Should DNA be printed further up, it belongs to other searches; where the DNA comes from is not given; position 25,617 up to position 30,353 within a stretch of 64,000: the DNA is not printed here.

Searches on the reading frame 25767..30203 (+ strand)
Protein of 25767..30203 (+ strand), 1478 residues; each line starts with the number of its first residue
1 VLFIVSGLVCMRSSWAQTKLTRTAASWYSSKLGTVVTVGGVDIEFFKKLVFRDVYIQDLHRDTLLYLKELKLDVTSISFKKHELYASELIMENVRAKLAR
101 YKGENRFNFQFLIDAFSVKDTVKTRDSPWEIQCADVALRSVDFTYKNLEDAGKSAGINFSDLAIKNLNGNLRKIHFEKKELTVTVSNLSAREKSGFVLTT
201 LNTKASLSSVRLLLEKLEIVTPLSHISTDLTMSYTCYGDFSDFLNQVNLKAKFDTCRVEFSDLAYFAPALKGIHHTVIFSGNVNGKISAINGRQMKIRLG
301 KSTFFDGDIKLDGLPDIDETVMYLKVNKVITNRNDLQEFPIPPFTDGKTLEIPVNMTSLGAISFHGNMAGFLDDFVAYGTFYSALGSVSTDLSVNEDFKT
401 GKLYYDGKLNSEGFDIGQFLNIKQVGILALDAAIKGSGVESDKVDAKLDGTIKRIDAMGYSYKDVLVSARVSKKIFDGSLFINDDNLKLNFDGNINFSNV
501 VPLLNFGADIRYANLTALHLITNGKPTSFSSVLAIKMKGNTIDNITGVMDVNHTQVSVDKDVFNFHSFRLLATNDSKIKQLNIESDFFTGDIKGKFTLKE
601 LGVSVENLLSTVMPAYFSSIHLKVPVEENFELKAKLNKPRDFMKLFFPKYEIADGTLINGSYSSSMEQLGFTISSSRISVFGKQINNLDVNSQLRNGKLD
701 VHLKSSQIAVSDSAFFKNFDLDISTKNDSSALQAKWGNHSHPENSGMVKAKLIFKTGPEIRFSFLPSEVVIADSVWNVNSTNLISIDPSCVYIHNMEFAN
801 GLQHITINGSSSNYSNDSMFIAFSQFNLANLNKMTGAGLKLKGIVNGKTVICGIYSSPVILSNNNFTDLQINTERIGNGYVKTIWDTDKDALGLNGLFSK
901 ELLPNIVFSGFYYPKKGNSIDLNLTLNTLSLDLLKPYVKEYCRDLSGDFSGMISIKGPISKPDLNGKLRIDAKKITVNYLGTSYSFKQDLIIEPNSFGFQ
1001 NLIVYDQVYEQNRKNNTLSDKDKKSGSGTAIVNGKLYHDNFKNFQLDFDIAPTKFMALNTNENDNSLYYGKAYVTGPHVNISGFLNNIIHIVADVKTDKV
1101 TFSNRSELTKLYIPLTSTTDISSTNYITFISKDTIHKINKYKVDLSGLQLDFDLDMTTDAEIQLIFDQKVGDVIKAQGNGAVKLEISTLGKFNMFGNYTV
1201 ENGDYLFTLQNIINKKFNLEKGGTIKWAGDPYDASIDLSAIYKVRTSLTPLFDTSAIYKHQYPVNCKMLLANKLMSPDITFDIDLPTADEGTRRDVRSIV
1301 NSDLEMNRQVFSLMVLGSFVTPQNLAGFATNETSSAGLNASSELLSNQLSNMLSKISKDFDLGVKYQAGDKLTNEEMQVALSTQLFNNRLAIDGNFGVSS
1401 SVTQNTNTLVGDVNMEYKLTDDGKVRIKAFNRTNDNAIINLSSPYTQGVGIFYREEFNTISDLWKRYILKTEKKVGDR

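Call 32: search_protein_families(library=pfam, proteins=[window:25767-30203:+], max_evalue=0.00001)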
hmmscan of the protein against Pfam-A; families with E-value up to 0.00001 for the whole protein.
window:25767-30203:+ (1478 aa): 1 family
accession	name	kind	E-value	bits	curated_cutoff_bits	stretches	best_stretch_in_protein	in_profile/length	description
PF04357.19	TamB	-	8e-58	196.9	22.4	1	1022-1457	5-381/381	TamB, inner membrane protein subunit of TAM complex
